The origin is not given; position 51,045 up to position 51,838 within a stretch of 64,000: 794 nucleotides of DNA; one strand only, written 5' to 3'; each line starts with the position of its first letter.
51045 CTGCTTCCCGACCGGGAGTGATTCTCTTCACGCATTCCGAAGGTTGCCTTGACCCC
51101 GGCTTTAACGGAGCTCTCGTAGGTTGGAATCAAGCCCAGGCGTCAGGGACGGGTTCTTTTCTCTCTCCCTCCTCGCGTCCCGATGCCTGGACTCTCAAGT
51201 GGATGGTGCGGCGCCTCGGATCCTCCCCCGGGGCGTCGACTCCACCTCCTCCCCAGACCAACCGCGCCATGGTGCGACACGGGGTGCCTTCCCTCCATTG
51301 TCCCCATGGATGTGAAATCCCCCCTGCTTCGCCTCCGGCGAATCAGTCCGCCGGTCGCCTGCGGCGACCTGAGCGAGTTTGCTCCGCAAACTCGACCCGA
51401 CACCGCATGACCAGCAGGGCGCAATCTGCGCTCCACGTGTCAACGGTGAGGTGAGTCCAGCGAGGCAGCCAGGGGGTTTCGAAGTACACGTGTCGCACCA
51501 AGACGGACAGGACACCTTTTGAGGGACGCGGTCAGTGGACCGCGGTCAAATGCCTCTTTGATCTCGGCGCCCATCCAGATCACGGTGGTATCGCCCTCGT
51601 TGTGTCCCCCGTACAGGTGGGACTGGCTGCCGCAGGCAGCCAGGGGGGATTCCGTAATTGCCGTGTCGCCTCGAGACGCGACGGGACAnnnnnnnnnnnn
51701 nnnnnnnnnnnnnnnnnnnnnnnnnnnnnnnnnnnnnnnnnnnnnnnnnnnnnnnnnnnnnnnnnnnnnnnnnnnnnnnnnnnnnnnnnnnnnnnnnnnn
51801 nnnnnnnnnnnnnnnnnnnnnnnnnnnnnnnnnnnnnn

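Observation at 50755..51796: A ~1-kb non-coding leader upstream of the second ftsH containing two copies of a ~55-nt element and strong hairpins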

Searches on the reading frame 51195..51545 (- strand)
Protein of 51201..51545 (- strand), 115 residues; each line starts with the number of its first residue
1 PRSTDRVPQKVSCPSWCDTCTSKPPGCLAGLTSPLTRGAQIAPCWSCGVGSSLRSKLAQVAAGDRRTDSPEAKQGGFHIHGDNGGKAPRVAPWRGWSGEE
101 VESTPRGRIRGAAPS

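Call 14: search_protein_families(library=pfam, proteins=[window:51195-51515:-], max_evalue=0.01)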
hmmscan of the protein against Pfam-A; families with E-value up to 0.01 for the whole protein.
window:51195-51515:- (106 aa): 0 families

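Call 30: search_protein_families(library=pfam, proteins=[window:51201-51545:-], max_evalue=1)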
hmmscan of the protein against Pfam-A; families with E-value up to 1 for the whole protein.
seq(115 aa): 0 families

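Call 46: search_protein_families(library=ncbifam, proteins=[window:51201-51545:-], max_evalue=1)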
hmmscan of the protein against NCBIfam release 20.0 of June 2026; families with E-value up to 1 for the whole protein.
seq(115 aa): 0 families

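Call 47: search_protein_families(library=phrogs, proteins=[window:51201-51545:-], max_evalue=1)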
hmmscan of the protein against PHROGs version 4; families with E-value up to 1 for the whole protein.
seq(115 aa): 0 families

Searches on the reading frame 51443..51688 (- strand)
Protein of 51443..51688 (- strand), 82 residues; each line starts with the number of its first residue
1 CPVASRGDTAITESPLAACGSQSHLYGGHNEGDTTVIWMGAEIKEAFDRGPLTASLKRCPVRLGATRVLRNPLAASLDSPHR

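Call 30: search_protein_families(library=pfam, proteins=[window:51443-51688:-], max_evalue=1)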
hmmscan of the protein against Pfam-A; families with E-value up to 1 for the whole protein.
seq(82 aa): 0 families

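Call 46: search_protein_families(library=ncbifam, proteins=[window:51443-51688:-], max_evalue=1)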
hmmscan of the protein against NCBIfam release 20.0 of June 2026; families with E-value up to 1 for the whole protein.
seq(82 aa): 0 families

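Call 47: search_protein_families(library=phrogs, proteins=[window:51443-51688:-], max_evalue=1)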
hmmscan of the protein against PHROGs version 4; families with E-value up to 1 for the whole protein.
seq(82 aa): 0 families

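Call 53: search_protein_representatives(protein=window:51443-51688:-)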
Query: 82 residues. Proteins with E-value up to 0.001 (for the whole library): 3; up to 1e-10: 2; up to 1e-30: 1. The best 3 are listed.
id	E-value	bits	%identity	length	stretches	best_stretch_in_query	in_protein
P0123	4.8e-32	125.6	28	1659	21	3-45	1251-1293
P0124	2.7e-28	113.6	43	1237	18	5-48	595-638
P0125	5.8e-08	48.9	35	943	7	6-32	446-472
